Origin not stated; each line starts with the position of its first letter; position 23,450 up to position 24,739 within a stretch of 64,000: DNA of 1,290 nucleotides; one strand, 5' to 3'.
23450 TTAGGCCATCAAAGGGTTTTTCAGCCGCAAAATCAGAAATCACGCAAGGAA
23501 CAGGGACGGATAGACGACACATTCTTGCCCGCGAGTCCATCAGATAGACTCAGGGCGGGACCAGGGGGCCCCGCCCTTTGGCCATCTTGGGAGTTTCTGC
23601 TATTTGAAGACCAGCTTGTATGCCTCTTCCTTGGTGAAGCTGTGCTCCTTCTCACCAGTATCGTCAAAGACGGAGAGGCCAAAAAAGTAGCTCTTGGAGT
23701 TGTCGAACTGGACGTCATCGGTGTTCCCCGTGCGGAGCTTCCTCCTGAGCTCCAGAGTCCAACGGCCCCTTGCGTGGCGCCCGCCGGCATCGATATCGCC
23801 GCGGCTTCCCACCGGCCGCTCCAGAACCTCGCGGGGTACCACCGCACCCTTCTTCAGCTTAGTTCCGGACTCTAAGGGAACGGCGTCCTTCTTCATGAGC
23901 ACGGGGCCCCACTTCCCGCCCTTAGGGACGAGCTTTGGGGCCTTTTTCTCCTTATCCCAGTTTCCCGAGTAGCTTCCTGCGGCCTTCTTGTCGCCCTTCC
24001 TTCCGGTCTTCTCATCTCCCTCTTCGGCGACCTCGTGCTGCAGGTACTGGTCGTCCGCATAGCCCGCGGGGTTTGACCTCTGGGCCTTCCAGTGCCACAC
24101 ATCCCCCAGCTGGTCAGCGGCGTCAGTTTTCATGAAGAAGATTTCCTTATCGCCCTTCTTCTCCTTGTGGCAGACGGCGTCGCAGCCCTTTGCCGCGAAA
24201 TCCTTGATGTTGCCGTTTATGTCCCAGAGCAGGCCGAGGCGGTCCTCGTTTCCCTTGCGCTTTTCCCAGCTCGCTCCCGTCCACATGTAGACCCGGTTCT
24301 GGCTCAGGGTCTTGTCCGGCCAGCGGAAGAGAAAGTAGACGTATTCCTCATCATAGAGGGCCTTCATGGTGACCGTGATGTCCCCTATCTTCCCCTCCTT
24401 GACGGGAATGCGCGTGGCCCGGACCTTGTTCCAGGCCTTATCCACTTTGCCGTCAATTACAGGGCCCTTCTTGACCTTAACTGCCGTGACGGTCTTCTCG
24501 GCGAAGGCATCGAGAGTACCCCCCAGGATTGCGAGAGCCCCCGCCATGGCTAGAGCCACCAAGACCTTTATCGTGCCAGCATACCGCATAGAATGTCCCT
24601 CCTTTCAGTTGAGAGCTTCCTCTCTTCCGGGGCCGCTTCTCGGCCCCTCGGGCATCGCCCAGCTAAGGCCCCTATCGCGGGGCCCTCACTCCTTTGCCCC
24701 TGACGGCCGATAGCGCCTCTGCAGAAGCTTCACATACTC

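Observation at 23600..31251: Seven-gene respiratory operon combining a Psr-like catalytic molybdoenzyme with ACIII/Qrc-type cytochromes and an EB_dh haem subunit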

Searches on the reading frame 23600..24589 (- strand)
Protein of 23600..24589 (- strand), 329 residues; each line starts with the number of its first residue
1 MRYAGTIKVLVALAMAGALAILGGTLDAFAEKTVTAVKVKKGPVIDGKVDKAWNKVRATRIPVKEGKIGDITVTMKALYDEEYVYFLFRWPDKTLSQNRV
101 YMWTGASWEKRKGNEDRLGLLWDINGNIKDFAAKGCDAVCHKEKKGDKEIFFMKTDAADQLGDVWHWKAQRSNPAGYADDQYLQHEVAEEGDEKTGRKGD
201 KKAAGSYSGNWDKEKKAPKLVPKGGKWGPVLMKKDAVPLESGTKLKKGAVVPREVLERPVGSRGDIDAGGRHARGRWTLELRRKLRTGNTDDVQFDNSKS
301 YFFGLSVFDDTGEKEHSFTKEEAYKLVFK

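Call 4: search_protein_families(library=pfam, proteins=[window:23600-24589:-], max_evalue=0.01)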
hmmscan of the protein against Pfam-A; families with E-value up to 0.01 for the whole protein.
window:23600-24589:- (329 aa): 3 families
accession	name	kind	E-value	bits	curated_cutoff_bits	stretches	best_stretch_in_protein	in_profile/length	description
PF09459.16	EB_dh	-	4.2e-39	135.4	33.3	1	51-314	2-231/236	Ethylbenzene dehydrogenase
PF06452.16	CBM9_1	-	4e-07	30.5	23.4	1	45-109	1-69/185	Carbohydrate family 9 binding domain-like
PF20098.4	DUF6488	-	5.9e-05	23.4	27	1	28-89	36-97/110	Family of unknown function (DUF6488)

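Call 5: search_protein_families(library=ncbifam, proteins=[window:23600-24589:-], max_evalue=0.01)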
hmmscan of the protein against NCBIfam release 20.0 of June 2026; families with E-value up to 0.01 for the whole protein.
window:23600-24589:- (329 aa): 0 families

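Call 40: search_solved_structures(query=window:23600-24589:-, max_evalue=1, show_alignments=3)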
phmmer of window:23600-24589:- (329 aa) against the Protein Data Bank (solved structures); distinct sequences matched with E-value up to 1: 3.
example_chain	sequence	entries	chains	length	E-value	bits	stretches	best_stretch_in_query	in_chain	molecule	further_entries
1i82_A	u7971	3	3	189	0.00087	21.8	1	42-107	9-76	ENDO-1,4-BETA-XYLANASE A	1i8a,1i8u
7b04_C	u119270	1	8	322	0.0078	18.7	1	264-313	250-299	Nitrite oxidoreductase subunit C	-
7nwn_AAA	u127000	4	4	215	0.74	12.2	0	42-96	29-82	Beta-xylanase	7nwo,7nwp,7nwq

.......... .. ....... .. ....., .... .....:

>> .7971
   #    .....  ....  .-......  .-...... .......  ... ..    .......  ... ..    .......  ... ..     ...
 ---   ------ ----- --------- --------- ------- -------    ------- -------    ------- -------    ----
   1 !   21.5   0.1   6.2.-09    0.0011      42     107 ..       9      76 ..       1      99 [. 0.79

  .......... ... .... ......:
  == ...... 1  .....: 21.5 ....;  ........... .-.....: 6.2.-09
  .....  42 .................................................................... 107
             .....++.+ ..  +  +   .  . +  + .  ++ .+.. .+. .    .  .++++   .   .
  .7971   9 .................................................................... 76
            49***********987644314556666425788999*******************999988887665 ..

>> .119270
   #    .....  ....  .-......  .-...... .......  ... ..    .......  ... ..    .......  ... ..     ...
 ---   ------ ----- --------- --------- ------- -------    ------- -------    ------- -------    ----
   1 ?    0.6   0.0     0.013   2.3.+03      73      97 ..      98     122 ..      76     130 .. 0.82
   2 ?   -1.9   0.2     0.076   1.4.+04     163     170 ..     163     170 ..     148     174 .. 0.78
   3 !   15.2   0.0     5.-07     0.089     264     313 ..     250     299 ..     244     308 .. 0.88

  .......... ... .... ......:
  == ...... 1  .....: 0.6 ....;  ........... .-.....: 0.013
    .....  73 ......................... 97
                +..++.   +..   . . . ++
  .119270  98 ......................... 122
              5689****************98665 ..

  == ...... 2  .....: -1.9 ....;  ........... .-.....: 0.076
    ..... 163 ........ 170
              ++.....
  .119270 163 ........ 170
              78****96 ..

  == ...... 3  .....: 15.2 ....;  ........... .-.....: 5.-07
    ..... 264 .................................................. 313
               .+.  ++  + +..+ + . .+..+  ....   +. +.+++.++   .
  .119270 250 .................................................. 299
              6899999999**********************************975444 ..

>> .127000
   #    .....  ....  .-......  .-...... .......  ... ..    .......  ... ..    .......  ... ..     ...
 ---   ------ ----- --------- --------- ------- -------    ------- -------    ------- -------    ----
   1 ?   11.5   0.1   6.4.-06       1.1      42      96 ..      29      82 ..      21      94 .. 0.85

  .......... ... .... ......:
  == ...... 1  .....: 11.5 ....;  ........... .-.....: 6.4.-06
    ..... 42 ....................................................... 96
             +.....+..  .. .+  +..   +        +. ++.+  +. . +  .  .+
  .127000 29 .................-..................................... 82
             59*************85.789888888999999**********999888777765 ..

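Call 57: find_homologous_proteins(query=window:23600-24589:-, max_evalue=0.00001)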
Query window:23600-24589:- (329 aa): 232 proteins with E <= 0.00001 among 3638 candidates; the best 120 are listed.
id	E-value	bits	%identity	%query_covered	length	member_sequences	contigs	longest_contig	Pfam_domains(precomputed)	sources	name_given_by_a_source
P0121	1.3e-220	749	100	100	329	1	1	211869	PF09459.17,PF06452.17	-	-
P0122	4.6e-187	639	83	100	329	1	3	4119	PF09459.17,PF06452.17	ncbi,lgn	ncbi:MAG: ethylbenzene dehydrogenase-related protein [Nitrospinota bacterium]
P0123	2.2e-105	371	56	97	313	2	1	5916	PF09459.17,PF06452.17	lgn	-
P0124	8.1e-104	366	55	98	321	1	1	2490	PF09459.17,PF06452.17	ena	-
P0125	2.5e-103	364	54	98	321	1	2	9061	PF09459.17,PF06452.17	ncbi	ncbi:MAG: ethylbenzene dehydrogenase-related protein [Candidatus Hydrothermarchaeaceae archaeon]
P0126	1.4e-102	361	57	91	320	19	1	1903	PF09459.17,PF06452.17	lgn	-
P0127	5.2e-102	360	52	98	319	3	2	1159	PF09459.17,PF06452.17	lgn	-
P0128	1.0e-101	359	56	92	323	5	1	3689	PF09459.17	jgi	jgi:ethylbenzene dehydrogenase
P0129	2.1e-100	354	53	98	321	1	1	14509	PF09459.17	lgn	-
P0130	1.1e-99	352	52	98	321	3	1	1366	PF09459.17,PF06452.17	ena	-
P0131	1.2e-99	352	53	98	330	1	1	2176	PF09459.17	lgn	-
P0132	1.3e-99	352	52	97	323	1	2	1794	PF09459.17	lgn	-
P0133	1.5e-99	352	51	100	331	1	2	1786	PF09459.17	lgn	-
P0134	7.5e-99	349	51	98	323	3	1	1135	PF09459.17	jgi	jgi:hypothetical protein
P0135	2.2e-98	348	53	100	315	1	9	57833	PF09459.17,PF06452.17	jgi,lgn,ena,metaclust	metaclust:\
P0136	2.4e-98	348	52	97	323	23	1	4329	PF09459.17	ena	-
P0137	1.4e-97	345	51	98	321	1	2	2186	PF09459.17,PF06452.17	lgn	-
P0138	1.5e-97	345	52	96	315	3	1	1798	PF09459.17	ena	-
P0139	1.7e-97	345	52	98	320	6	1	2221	PF09459.17,PF06452.17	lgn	-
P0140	2.2e-97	344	53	98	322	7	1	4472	PF09459.17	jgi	-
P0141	1.0e-96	342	52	96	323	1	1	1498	PF09459.17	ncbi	-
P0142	1.2e-96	342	51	97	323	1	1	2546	PF09459.17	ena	-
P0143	1.3e-96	342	51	98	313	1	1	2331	PF09459.17,PF06452.17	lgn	-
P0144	1.5e-96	342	55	89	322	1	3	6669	PF09459.17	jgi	jgi:hypothetical protein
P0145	1.9e-96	341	51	98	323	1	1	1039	PF09459.17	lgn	-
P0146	3.1e-96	341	53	92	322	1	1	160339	PF09459.17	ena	-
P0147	4.5e-96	340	54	88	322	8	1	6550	PF09459.17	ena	-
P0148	5.4e-96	340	52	98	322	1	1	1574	PF09459.17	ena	-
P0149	6.7e-96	339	52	96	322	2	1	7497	PF09459.17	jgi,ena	-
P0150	2.2e-95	338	51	97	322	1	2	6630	PF09459.17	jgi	jgi:hypothetical protein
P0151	5.5e-95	336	53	91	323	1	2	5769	PF09459.17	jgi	jgi:hypothetical protein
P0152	5.7e-95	336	54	89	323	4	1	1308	PF09459.17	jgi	jgi:hypothetical protein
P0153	1.4e-94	335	52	98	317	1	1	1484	PF09459.17,PF06452.17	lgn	-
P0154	1.6e-94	335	47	98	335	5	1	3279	PF09459.17,PF06452.17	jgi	jgi:hypothetical protein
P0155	1.9e-94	335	53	91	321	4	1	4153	PF09459.17,PF06452.17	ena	-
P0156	4.0e-94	334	52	91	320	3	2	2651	PF09459.17,PF06452.17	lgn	-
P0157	4.3e-94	334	51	97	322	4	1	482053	PF09459.17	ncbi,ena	-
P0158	6.3e-94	333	46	98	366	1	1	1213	PF09459.17,PF06452.17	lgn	-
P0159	7.9e-94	333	51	98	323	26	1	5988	PF09459.17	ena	-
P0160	1.2e-93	332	51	98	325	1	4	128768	PF09459.17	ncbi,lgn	-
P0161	1.8e-93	331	51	98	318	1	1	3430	PF09459.17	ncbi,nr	ncbi:MAG TPA: ethylbenzene dehydrogenase-related protein [Vicinamibacteria bacterium]|nr:ethylbenzen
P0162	1.9e-93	331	50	98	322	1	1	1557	PF09459.17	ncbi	-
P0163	3.7e-93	330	50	99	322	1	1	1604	PF09459.17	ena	-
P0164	3.8e-93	330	50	97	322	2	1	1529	PF09459.17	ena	-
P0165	4.9e-93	330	50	98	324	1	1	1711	PF09459.17,PF06452.17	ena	-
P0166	1.3e-92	329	53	89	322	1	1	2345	PF09459.17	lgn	-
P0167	1.8e-92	328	50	98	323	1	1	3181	PF09459.17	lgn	-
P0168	2.0e-92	328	48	98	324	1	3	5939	PF09459.17,PF06452.17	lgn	-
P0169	2.5e-92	328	53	89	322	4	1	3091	PF09459.17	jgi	jgi:hypothetical protein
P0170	5.0e-92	327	48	95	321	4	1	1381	PF09459.17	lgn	-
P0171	1.0e-91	326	41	98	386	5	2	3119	PF09459.17,PF06452.17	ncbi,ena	-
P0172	1.0e-91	326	50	98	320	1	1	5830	PF09459.17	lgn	-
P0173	3.9e-91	324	51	89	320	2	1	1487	PF09459.17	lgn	-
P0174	4.3e-91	324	50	97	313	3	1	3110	PF09459.17,PF06452.17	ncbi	-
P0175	5.8e-91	323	47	98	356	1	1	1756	PF09459.17,PF06452.17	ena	-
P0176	8.1e-91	323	46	97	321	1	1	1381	PF09459.17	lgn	-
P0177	8.7e-91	323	52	86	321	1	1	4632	PF09459.17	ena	-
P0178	6.1e-90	320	49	88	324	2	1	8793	PF09459.17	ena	-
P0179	3.3e-89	318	49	98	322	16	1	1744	PF09459.17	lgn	-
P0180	5.6e-89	317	52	92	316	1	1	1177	PF09459.17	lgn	-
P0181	9.7e-89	316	48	96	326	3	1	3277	PF09459.17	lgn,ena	-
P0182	5.4e-88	314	48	98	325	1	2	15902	PF09459.17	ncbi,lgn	ncbi:MAG: ethylbenzene dehydrogenase-related protein [Candidatus Methylomirabilia bacterium]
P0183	2.3e-87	311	48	95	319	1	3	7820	PF09459.17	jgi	jgi:hypothetical protein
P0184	7.4e-87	310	46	97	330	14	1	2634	PF09459.17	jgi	jgi:hypothetical protein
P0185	5.3e-86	307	49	100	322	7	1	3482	PF09459.17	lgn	-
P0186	6.1e-86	307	47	95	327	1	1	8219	PF09459.17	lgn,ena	-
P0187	2.9e-85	305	50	91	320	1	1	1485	PF09459.17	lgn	-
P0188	1.0e-84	303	50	95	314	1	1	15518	PF09459.17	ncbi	-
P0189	1.3e-84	302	48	98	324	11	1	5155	PF09459.17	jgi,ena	-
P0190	7.2e-84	300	52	85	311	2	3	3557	PF09459.17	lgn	-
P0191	1.6e-83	299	45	98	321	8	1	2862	PF09459.17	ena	-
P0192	3.4e-83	298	48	98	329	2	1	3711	PF09459.17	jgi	-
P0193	3.8e-83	298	47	100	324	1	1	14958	PF09459.17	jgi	jgi:hypothetical protein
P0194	8.6e-83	296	49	87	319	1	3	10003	PF09459.17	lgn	-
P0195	1.3e-82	296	47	99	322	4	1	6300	PF09459.17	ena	-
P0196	1.5e-81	292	46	100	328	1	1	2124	PF09459.17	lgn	-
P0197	1.6e-81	292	48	98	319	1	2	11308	PF09459.17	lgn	-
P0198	2.0e-81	292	50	91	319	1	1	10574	PF09459.17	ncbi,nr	ncbi:MAG: hypothetical protein D6736_10250 [Nitrospinota bacterium]|nr:MAG: hypothetical protein D67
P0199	2.3e-81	292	46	98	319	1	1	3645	PF09459.17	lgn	-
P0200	5.6e-81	290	53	78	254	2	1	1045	PF09459.17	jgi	jgi:hypothetical protein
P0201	2.6e-80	288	45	98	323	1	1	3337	PF09459.17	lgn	-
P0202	2.8e-80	288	49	90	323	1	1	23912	PF09459.17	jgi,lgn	jgi:hypothetical protein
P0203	5.9e-80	287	55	70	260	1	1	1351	PF09459.17,PF06452.17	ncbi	-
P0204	7.7e-80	287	46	98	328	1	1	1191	PF09459.17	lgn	-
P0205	9.4e-80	286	45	100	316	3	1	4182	PF09459.17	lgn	-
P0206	2.1e-79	285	46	97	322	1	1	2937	PF09459.17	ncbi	ncbi:MAG: ethylbenzene dehydrogenase-related protein [Dehalococcoidia bacterium]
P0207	2.1e-79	285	48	91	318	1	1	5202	PF09459.17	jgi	jgi:hypothetical protein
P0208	8.7e-79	283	47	90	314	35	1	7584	PF09459.17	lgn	-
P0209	2.3e-78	282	44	91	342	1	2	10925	PF09459.17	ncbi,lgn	-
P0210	2.6e-78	282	48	89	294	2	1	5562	PF09459.17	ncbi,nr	ncbi:MAG: hypothetical protein HYV61_11650 [Candidatus Rokubacteria bacterium]|nr:hypothetical prote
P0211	6.0e-78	280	45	98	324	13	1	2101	PF09459.17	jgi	-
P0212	9.0e-78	280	47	91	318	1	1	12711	PF09459.17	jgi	-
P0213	3.0e-76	275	54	75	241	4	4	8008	PF09459.17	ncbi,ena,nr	ncbi:MAG: ethylbenzene dehydrogenase-related protein [Nitrospinota bacterium]|nr:ethylbenzene dehydr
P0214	3.2e-76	275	46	91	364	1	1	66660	PF09459.17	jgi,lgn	jgi:hypothetical protein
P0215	6.1e-76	274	40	86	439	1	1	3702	PF09459.17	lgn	-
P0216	9.4e-71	257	45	91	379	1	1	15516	PF09459.17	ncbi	-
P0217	3.6e-69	252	41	98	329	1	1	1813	PF09459.17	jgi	jgi:hypothetical protein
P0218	2.6e-68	249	41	91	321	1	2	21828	PF09459.17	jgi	jgi:hypothetical protein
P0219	2.3e-65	239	42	95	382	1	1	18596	PF09459.17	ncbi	-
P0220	4.1e-64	235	46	89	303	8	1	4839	PF09459.17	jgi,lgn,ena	-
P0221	7.2e-61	224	42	78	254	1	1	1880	PF09459.17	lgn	-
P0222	8.7e-60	221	40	96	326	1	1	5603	PF09459.17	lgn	-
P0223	2.4e-59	219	40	85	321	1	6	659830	PF09459.17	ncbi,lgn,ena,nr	ncbi:MAG: hypothetical protein H8E48_07330 [Chloroflexi bacterium]|nr:hypothetical protein [Chlorofl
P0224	4.0e-59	219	38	100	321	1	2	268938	PF09459.17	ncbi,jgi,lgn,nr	ncbi:MAG: hypothetical protein HQ475_07180 [SAR202 cluster bacterium]|nr:hypothetical protein [SAR20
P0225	1.3e-58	217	45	64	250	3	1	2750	PF09459.17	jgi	jgi:hypothetical protein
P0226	5.5e-58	215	40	79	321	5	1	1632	PF09459.17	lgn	-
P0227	5.6e-56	208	54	61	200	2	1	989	PF09459.17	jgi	jgi:hypothetical protein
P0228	2.8e-54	203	38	99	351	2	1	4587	PF09459.17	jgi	jgi:hypothetical protein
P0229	3.9e-54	202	38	100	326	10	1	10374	PF09459.17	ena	-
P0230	2.2e-53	200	40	97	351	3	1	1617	PF09459.17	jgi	jgi:hypothetical protein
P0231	2.5e-53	200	38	98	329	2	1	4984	PF09459.17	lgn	-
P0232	6.1e-52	195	39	94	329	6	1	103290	PF09459.17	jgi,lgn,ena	-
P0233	1.0e-51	194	38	90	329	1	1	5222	PF09459.17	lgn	-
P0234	3.5e-50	189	36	95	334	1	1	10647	PF09459.17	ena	-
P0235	2.1e-49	187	38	98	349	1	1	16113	PF09459.17,PF06452.17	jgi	jgi:hypothetical protein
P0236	2.3e-48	183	37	98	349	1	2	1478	PF09459.17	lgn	-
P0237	4.6e-48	182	38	78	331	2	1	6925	PF09459.17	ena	-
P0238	6.1e-48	182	37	95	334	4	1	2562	PF09459.17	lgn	-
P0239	2.0e-47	180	38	88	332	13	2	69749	PF09459.17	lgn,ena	-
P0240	4.9e-47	179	36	95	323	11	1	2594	PF09459.17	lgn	-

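Call 59: find_encoding_contigs(protein=P0224, flank=9000, max_places=1)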
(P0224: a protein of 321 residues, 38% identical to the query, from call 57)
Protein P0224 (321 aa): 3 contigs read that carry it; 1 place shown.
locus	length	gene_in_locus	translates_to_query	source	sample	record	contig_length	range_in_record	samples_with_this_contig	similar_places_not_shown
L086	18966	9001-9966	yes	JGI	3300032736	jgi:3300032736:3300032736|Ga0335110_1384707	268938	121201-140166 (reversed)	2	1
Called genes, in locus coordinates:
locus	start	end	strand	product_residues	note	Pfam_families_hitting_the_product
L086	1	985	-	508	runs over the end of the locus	PF00590:TP_methylase, PF02602:HEM4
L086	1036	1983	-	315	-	PF01379:Porphobil_deam, PF03900:Porphobil_deamC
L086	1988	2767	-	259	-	PF13241:NAD_binding_7, PF14824:Sirohm_synth_M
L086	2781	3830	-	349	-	PF13404:HTH_AsnC-type (weak), PF22451:NirdL-like_HTH, PF17805:AsnC_trans_reg2, PF22451:NirdL-like_HTH, PF17805:AsnC_trans_reg2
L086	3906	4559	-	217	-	PF00376:MerR, PF12728:HTH_17, PF13411:MerR_1 (weak)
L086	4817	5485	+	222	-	PF01135:PCMT, PF00398:RrnaAD (weak), PF13847:Methyltransf_31 (weak), PF13649:Methyltransf_25 (weak)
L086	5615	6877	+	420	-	PF21088:MS_channel_1st (weak), PF00924:MS_channel_2nd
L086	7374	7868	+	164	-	PF00355:Rieske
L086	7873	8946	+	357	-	PF00033:Cytochrome_B, PF14358:DUF4405 (weak), PF13631:Cytochrom_B_N_2, PF00032:Cytochrom_B_C (weak)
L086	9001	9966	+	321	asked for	PF09459:EB_dh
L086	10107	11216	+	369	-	PF13620:CarboxypepD_reg (weak)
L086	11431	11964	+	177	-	PF28009:SCO5918 (weak), PF15919:HicB_lk_antitox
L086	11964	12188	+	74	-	PF07927:HicA_toxin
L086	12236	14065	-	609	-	PF02538:Hydantoinase_B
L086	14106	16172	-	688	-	PF05378:Hydant_A_N, PF01968:Hydantoinase_A, PF19278:Hydant_A_C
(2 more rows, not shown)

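Call 60: find_encoding_contigs(protein=P0232, flank=9000, max_places=1)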
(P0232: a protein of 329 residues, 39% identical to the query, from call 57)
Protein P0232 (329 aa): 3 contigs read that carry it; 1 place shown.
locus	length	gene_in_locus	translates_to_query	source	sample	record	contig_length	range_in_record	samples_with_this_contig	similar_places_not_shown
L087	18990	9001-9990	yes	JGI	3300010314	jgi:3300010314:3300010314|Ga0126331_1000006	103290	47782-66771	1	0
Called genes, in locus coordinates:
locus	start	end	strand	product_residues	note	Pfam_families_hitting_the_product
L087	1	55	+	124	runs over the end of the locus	-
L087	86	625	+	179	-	PF00881:Nitroreductase, PF14512:TM1586_NiRdase (faint), PF00881:Nitroreductase (weak)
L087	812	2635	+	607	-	PF20782:TssR_VWA (faint), PF00092:VWA, PF13519:VWA_2 (weak), PF25106:VWA_4, PF13036:LpoB (weak), PF03783:CsgG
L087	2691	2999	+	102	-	-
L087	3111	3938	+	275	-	PF00520:Ion_trans, PF07885:Ion_trans_2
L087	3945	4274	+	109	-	PF01425:Amidase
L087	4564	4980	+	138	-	-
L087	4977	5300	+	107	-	PF19617:DUF6122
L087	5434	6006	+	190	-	PF13489:Methyltransf_23, PF01209:Ubie_methyltran (weak), PF01728:FtsJ (weak), PF02475:TRM5-TYW2_MTfase (weak), PF01135:PCMT, PF13847:Methyltransf_31, PF08241:Methyltransf_11, PF13649:Methyltransf_25, +5 more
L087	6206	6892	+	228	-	PF00072:Response_reg, PF00486:Trans_reg_C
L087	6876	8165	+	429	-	PF00672:HAMP, PF00512:HisKA, PF02518:HATPase_c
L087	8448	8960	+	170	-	PF00355:Rieske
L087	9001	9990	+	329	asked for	PF09459:EB_dh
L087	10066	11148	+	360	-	PF00033:Cytochrome_B, PF13631:Cytochrom_B_N_2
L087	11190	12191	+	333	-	PF09459:EB_dh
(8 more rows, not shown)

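Call 61: find_encoding_contigs(protein=P0122, flank=9000, max_places=3)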
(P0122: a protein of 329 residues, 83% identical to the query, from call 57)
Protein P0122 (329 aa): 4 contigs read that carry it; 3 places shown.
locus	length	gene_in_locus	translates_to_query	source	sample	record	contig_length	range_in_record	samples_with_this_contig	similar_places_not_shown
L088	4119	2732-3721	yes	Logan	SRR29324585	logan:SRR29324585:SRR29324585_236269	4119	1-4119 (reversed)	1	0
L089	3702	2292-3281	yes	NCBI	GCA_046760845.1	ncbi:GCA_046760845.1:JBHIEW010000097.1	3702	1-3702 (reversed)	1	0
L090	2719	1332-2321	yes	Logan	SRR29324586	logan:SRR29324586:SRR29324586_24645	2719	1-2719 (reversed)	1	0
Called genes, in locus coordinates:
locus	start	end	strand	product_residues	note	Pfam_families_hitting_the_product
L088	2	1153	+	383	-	?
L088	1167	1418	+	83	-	-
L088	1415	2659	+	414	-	PF13442:Cytochrome_CBB3 (faint), PF00034:Cytochrom_C (weak)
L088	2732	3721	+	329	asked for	PF06452:CBM9_1 (weak), PF09459:EB_dh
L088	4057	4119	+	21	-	?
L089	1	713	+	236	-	PF03916:NrfD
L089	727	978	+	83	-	-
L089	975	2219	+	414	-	PF13442:Cytochrome_CBB3 (faint), PF00034:Cytochrom_C (weak)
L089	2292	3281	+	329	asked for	PF06452:CBM9_1 (weak), PF09459:EB_dh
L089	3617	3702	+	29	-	?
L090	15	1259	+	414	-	PF13442:Cytochrome_CBB3 (faint), PF00034:Cytochrom_C (weak)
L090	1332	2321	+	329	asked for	PF06452:CBM9_1 (weak), PF09459:EB_dh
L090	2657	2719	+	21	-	?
